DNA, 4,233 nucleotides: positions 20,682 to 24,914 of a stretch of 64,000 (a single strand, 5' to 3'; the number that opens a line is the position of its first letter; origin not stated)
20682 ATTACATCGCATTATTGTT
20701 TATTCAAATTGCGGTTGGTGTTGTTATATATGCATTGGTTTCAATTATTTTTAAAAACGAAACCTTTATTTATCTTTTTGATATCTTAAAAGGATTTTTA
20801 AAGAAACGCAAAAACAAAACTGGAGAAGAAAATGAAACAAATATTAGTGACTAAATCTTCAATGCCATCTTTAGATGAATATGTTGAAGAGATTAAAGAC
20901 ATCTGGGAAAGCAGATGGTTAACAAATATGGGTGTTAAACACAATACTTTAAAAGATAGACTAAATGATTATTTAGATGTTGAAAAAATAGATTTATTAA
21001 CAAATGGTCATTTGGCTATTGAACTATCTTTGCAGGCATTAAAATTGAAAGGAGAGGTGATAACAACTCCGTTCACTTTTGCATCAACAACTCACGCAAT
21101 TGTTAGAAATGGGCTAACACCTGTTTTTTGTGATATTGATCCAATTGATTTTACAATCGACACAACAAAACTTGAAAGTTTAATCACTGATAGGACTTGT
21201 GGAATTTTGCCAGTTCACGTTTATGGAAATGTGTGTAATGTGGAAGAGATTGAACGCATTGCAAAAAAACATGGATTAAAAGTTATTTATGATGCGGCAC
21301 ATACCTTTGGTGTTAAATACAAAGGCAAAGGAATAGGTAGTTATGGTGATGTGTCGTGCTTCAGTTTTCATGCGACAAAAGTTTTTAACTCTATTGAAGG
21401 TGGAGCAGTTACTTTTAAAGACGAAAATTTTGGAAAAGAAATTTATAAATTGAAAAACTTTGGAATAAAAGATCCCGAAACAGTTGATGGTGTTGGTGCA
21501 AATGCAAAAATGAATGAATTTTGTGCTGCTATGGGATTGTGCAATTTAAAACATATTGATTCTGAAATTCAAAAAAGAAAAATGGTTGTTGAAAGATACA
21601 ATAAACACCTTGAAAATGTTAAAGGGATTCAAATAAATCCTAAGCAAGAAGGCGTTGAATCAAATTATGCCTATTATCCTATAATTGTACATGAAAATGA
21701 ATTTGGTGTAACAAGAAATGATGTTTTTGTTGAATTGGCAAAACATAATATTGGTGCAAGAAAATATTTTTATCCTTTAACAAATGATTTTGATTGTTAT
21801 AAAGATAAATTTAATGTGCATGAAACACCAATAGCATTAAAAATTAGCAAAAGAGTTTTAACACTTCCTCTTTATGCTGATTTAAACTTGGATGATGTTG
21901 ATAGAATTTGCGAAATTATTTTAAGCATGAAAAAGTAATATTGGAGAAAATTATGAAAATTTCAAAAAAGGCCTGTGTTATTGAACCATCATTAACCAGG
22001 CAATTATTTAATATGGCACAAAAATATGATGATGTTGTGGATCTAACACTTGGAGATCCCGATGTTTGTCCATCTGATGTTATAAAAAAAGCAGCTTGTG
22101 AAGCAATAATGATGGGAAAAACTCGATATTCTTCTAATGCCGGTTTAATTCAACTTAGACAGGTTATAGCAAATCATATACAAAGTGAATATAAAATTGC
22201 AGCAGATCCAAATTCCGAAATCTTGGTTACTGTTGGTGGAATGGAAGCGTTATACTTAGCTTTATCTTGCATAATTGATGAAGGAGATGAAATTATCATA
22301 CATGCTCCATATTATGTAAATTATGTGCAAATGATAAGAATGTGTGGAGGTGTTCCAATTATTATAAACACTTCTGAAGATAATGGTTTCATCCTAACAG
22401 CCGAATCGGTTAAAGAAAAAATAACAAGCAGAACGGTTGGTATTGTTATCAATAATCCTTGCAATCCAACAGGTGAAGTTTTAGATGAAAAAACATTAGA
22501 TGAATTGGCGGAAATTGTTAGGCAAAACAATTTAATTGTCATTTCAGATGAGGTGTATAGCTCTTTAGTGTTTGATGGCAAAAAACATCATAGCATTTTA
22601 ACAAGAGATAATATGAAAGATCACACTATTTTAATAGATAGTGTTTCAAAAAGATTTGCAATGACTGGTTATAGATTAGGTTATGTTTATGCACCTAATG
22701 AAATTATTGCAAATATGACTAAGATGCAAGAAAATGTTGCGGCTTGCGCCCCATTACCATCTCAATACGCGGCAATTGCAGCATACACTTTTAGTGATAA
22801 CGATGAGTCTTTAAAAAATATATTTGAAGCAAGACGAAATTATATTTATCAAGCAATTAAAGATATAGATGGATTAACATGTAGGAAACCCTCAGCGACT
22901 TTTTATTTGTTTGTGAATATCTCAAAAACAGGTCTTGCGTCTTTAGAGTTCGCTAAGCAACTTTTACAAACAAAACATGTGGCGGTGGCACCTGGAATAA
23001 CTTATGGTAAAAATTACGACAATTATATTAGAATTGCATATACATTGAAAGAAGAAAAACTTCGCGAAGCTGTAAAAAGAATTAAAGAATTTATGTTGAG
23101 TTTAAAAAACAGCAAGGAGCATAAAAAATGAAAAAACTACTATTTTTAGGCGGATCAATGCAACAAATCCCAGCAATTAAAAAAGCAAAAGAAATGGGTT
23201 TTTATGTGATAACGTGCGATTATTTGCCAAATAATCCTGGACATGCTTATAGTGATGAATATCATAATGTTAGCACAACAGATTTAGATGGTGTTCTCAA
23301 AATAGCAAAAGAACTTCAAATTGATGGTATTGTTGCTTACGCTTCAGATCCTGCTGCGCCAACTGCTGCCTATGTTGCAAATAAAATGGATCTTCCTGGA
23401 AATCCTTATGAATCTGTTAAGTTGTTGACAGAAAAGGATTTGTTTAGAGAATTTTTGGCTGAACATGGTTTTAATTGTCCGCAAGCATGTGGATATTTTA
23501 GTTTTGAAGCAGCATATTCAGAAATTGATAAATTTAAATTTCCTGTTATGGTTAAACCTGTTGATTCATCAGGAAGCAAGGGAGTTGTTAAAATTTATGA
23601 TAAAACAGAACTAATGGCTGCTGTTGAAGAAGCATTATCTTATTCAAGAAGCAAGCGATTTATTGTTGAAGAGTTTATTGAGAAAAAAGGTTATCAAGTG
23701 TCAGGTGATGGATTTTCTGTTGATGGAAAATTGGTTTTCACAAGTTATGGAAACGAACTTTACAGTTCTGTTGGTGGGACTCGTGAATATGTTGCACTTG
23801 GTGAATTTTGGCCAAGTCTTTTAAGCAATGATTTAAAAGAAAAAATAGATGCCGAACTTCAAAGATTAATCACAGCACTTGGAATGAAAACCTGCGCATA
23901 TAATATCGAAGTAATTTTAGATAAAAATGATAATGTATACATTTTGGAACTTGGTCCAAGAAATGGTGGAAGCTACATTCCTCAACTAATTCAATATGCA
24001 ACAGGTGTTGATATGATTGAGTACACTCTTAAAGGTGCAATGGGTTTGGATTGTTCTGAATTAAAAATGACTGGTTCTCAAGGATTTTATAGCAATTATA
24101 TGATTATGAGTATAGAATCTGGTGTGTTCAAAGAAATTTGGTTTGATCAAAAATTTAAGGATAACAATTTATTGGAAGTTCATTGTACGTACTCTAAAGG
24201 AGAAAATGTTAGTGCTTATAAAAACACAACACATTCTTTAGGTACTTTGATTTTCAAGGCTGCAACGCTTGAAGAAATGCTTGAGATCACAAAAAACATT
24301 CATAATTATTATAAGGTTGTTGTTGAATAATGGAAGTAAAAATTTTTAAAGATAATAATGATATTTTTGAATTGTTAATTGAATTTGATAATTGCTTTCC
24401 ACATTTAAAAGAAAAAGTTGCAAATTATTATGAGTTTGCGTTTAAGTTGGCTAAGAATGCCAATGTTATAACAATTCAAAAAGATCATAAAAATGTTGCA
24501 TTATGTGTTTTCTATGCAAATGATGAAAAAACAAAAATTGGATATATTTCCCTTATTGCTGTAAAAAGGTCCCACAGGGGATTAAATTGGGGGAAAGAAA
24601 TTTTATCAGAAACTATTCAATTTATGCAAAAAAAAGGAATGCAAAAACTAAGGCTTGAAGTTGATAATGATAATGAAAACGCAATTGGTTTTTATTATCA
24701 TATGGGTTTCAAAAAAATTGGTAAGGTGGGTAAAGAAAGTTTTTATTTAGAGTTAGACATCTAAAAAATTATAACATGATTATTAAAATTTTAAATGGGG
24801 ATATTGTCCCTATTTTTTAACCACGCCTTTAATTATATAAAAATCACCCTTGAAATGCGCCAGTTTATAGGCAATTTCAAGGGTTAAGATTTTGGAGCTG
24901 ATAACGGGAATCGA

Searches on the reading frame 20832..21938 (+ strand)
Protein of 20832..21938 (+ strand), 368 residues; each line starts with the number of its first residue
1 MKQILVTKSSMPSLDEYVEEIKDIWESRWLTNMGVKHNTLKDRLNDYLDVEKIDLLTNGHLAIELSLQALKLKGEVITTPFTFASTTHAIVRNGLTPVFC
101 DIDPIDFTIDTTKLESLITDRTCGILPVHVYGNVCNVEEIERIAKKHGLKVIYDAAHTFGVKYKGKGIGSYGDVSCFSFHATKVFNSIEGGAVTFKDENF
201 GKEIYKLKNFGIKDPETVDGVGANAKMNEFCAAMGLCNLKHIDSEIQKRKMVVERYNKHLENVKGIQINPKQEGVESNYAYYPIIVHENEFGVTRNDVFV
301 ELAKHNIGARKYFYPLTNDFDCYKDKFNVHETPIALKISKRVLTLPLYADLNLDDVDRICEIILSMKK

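Call 53: search_protein_families(library=pfam, proteins=[window:20832-21938:+], max_evalue=0.001)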
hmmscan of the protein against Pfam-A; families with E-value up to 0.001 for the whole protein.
window:20832-21938:+ (368 aa): 3 families
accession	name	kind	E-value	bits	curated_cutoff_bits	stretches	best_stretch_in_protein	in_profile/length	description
PF01041.23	DegT_DnrJ_EryC1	-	5.7e-99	332.2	19.8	1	16-363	6-359/360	DegT/DnrJ/EryC1/StrS aminotransferase family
PF01212.27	Beta_elim_lyase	-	1.2e-05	25.2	27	1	39-271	36-276/288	Beta-eliminating lyase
PF00155.27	Aminotran_1_2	-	7.1e-05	22.6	19.7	1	55-161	70-192/361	Aminotransferase class I and II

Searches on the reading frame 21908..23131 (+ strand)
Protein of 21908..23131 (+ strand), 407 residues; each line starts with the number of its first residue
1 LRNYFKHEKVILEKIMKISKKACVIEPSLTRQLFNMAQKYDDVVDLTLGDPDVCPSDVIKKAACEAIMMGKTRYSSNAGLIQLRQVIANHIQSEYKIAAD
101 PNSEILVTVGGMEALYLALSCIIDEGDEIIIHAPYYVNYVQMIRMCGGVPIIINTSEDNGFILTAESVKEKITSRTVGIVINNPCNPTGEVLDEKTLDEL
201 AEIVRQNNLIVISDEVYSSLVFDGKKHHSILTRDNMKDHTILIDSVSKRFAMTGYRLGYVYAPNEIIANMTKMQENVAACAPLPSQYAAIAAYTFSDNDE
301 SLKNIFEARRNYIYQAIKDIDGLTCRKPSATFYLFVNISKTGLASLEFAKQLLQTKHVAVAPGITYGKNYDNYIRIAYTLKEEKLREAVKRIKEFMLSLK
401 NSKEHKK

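Call 53: search_protein_families(library=pfam, proteins=[window:21908-23131:+], max_evalue=0.001)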
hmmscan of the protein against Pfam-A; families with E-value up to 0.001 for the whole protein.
window:21908-23131:+ (407 aa): 4 families
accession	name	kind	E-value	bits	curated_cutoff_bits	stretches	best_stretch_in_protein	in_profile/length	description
PF00155.27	Aminotran_1_2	-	3.1e-71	240.9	19.7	1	42-392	2-361/361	Aminotransferase class I and II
PF01041.23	DegT_DnrJ_EryC1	-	2.3e-08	34.1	19.8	1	107-214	44-145/360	DegT/DnrJ/EryC1/StrS aminotransferase family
PF00266.25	Aminotran_5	-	2.2e-07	30.7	21.5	1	97-216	56-177/371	Aminotransferase class-V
PF01053.26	Cys_Met_Meta_PP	-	1.4e-05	24.3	27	1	104-219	69-178/381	Cys/Met metabolism PLP-dependent enzyme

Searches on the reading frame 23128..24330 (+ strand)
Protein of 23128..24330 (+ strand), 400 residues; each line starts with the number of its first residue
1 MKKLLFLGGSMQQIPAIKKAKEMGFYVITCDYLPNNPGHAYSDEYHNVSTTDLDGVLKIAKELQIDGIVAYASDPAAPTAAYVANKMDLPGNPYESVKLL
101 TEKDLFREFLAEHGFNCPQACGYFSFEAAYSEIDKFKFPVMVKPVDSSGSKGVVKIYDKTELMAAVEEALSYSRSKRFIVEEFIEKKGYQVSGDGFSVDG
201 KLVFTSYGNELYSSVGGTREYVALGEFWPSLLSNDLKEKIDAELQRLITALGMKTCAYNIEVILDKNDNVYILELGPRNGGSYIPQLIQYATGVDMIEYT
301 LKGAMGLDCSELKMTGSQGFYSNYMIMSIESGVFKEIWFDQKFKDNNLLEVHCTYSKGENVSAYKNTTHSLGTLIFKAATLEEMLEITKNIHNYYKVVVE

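Call 53: search_protein_families(library=pfam, proteins=[window:23128-24330:+], max_evalue=0.001)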
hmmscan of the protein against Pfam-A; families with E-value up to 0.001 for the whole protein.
window:23128-24330:+ (400 aa): 8 families
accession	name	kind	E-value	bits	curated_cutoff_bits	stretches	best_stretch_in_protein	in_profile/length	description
PF13535.11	ATP-grasp_4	-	1.4e-11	44.8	27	1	137-281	2-155/160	ATP-grasp domain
PF02786.22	CPSase_L_D2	-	8.6e-11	42.2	19.8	1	103-309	2-208/211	Carbamoyl-phosphate synthase L chain, ATP binding domain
PF07478.18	Dala_Dala_lig_C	-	4.3e-10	39.9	24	1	131-277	30-174/204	D-ala D-ala ligase C-terminus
PF02655.19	ATP-grasp_3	-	4.1e-09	37.1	23.2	1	103-282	4-160/160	ATP-grasp domain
PF14397.11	ATPgrasp_ST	-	1.9e-06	27.8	31.4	1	90-185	9-121/278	Sugar-transfer associated ATP-grasp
PF02222.28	ATP-grasp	-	1.1e-05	25.6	27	1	109-278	2-162/179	ATP-grasp domain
PF01071.24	GARS_A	-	3.5e-05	24.2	27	1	102-200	2-102/194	Phosphoribosylglycinamide synthetase, ATP-grasp (A) domain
PF18603.7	LAL_C2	-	0.00013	22.5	29.4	1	330-391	6-69/78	L-amino acid ligase C-terminal domain 2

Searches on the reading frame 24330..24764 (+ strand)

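Call 39: search_protein_families(library=pfam, proteins=[window:24330-24764:+], max_evalue=0.001)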
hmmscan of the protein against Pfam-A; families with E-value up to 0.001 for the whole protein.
window:24330-24764:+ (144 aa): 5 families
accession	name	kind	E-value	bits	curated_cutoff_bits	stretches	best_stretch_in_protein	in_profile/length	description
PF00583.31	Acetyltransf_1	-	1.7e-16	60.9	20.7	1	19-127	8-116/116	Acetyltransferase (GNAT) family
PF13508.13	Acetyltransf_7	-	3.4e-10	40.6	27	1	44-129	3-84/84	Acetyltransferase (GNAT) domain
PF13673.13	Acetyltransf_10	-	3e-09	37.4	23.6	1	68-135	52-115/128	Acetyltransferase (GNAT) domain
PF08445.16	FR47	-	1.2e-05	25.6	22.1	1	66-130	17-80/86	FR47-like protein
PF13420.13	Acetyltransf_4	-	0.00027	21.4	24.3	1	45-133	50-140/155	Acetyltransferase (GNAT) domain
